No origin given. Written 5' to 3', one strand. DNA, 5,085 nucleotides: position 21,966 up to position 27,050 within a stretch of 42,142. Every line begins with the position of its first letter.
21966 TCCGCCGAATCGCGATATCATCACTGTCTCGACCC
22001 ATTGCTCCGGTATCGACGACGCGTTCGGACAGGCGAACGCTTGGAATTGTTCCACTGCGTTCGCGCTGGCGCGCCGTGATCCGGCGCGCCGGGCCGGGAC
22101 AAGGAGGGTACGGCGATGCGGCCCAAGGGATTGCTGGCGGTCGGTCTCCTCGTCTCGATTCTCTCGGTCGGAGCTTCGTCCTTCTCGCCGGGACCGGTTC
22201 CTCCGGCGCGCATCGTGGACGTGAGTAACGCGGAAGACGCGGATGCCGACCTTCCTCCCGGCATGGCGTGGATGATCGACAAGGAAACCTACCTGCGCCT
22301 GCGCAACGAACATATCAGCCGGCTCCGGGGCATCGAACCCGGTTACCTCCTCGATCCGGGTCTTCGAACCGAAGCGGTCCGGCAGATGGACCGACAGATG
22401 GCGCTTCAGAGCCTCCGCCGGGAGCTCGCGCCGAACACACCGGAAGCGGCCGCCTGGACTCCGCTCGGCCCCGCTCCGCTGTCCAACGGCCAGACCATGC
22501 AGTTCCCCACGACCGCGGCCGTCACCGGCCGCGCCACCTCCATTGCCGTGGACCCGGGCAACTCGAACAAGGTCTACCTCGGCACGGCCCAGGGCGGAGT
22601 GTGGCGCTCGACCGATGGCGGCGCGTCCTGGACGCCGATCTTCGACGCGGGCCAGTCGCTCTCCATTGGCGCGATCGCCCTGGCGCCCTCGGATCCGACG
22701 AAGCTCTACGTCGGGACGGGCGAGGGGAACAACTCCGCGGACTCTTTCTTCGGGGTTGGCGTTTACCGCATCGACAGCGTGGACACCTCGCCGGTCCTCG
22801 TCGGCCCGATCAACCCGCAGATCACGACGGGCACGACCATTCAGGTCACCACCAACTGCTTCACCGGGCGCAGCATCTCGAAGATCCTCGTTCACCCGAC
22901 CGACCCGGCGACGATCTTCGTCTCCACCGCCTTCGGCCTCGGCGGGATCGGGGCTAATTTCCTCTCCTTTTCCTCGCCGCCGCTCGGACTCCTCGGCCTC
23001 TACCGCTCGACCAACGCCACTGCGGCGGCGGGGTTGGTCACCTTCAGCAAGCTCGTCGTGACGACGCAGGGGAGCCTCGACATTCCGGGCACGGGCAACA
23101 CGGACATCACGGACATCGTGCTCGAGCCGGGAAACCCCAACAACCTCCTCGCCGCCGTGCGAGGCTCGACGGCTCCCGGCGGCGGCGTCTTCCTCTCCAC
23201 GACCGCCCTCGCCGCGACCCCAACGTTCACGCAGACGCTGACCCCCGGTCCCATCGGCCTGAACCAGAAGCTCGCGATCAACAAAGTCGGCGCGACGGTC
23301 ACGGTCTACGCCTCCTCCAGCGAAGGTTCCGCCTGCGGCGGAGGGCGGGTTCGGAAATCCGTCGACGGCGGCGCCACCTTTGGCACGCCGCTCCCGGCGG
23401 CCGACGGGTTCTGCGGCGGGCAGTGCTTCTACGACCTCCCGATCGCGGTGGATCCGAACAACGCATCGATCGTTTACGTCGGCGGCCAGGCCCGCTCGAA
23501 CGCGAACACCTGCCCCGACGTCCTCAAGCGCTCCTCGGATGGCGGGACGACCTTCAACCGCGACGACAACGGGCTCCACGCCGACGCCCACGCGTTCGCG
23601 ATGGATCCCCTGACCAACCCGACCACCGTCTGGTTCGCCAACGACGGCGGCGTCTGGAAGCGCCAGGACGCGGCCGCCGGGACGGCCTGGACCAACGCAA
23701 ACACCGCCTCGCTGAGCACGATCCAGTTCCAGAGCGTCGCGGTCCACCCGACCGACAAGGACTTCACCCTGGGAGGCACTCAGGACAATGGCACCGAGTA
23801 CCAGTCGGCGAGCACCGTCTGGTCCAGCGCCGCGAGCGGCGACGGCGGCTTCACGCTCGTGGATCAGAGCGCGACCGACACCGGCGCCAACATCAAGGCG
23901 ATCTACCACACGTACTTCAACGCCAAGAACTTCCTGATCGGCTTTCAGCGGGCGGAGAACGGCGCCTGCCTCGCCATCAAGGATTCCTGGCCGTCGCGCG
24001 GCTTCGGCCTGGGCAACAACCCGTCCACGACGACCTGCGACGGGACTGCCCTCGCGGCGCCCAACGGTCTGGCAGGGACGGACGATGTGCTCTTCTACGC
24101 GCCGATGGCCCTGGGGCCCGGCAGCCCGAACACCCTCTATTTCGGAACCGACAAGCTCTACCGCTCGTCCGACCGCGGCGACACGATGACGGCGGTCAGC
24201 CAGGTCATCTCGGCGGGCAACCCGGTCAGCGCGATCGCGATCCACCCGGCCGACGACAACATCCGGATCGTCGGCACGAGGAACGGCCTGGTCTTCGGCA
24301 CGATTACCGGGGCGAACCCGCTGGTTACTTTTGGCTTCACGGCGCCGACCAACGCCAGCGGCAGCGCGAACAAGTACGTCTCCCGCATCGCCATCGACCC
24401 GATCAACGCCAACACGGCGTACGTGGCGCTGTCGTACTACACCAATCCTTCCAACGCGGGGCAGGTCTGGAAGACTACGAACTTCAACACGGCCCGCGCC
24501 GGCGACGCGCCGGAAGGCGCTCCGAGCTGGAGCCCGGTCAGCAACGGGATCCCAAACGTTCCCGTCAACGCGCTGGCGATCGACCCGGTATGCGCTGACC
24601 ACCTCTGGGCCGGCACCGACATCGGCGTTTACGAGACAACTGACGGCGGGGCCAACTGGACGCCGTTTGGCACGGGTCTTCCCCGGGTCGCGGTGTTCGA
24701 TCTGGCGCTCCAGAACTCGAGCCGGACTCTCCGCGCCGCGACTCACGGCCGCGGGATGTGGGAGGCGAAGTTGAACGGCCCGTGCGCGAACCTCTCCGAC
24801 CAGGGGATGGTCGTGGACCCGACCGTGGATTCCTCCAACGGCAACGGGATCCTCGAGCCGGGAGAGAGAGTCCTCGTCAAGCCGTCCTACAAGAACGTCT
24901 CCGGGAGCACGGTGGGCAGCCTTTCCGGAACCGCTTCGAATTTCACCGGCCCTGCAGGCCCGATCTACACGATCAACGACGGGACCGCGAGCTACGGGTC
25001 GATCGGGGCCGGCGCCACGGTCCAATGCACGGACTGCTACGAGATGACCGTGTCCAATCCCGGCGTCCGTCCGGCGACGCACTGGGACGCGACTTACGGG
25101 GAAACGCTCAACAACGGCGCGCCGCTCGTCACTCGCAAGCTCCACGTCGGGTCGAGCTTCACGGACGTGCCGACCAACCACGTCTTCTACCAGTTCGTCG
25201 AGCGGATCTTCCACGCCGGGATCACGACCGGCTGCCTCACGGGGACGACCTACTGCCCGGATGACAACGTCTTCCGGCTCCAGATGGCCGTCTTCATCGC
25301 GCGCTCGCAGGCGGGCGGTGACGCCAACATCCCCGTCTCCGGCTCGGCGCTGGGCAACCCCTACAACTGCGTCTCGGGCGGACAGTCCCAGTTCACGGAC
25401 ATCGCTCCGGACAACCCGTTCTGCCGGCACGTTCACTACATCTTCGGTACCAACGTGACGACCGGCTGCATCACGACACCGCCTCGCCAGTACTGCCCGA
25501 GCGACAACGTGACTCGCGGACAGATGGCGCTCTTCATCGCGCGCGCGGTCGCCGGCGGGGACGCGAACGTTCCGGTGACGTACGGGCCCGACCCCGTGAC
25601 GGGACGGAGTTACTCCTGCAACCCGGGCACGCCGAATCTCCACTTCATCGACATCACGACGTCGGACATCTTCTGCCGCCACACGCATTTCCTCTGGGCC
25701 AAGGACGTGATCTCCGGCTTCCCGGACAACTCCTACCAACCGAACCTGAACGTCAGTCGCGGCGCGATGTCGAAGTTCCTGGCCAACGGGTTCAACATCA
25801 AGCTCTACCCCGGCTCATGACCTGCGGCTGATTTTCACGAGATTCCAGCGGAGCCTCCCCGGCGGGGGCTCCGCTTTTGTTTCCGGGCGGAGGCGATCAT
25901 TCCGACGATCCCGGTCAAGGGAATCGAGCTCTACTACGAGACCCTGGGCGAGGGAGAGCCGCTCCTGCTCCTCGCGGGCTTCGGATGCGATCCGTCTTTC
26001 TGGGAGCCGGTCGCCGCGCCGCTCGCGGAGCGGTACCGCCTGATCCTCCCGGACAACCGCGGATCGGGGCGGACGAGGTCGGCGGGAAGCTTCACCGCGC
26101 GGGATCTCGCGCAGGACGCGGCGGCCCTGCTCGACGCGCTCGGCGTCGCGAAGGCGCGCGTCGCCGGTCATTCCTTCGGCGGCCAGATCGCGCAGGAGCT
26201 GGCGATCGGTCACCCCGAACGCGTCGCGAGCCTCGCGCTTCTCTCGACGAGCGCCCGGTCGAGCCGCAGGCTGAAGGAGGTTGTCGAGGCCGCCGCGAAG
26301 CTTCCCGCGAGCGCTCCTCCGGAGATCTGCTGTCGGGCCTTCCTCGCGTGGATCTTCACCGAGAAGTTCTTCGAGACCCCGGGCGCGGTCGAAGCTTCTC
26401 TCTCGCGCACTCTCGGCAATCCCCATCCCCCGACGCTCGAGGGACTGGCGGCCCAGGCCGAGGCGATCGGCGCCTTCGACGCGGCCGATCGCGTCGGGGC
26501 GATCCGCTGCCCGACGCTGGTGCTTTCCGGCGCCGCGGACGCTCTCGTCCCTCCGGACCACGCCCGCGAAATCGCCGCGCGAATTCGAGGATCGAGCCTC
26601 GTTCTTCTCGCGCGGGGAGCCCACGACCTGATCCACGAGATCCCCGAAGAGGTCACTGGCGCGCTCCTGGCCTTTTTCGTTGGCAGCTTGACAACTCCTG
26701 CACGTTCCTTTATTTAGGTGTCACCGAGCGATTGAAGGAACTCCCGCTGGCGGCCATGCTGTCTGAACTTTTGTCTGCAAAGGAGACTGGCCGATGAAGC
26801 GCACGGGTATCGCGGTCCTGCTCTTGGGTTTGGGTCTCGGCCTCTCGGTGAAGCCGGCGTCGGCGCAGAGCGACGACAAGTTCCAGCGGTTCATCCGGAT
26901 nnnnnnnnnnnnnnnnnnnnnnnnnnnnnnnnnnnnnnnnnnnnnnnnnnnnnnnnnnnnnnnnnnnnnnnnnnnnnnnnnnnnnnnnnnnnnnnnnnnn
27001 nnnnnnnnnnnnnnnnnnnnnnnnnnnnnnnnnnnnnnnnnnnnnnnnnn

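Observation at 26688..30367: Two-gene unit: 30-Cys secreted giant plus BBP7 outer-membrane barrel under a near-consensus promoter; candidate undescribed envelope system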

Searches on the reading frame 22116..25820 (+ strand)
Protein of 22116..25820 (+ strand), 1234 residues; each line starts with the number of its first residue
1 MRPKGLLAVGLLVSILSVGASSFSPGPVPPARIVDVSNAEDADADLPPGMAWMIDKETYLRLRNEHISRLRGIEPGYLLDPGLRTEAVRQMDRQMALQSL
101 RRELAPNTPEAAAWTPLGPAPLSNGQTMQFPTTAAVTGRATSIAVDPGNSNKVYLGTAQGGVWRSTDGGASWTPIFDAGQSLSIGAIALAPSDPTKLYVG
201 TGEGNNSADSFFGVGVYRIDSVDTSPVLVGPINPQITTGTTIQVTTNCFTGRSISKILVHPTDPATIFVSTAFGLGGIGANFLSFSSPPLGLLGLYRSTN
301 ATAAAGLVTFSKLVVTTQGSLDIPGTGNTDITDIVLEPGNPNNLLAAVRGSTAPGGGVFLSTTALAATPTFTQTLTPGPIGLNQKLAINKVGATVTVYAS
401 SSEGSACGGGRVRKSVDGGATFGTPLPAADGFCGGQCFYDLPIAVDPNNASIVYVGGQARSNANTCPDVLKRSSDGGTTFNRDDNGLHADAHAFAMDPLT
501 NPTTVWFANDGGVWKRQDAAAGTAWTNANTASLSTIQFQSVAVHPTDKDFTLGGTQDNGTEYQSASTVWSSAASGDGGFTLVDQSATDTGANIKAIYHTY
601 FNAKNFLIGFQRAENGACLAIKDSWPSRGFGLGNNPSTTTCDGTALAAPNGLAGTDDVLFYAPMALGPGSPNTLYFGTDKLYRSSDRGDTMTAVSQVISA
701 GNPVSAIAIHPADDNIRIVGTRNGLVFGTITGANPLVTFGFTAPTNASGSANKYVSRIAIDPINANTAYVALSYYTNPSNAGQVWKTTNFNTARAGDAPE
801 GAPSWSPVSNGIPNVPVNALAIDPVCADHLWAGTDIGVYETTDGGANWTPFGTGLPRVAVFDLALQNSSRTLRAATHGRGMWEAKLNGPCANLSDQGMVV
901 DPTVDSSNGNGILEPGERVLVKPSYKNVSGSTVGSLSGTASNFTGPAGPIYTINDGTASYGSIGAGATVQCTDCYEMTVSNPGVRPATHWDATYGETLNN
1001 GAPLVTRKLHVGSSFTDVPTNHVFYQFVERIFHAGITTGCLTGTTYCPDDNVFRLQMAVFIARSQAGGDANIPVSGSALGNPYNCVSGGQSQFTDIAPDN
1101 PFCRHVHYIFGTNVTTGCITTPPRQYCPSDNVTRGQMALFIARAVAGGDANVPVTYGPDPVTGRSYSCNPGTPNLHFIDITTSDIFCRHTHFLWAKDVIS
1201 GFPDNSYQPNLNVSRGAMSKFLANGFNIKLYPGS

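Call 4: search_protein_families(library=pfam, proteins=[window:22116-25820:+], max_evalue=0.1)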
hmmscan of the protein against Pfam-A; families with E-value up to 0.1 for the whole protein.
window:22116-25820:+ (1234 aa): 2 families
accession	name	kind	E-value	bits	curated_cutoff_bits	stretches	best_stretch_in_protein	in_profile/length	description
PF15902.12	Sortilin-Vps10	-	4.4e-12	46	33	2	470-585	3-115/446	Sortilin, neurotensin receptor 3,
PF00395.25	SLH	-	1.4e-07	31.8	20.8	1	1195-1218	20-43/44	S-layer homology domain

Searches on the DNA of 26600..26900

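Call 70: search_rna_families(source=window, start=26600, end=26900, threshold=evalue, max_evalue=1)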
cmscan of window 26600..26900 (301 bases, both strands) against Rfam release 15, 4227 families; matches with E-value up to 1: 0.
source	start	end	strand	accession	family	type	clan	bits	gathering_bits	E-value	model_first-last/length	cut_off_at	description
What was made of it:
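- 26717..26793 (+): 5' leader with conserved blocks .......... (26737-26746) and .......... (26769-26778), plus the ribosome-binding site AAGGAG (26780-26785). No Rfam match (call 70).
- Tried and rejected: A riboswitch or known RNA in the conserved leader was not found in Rfam at E <= 1 (call 70).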
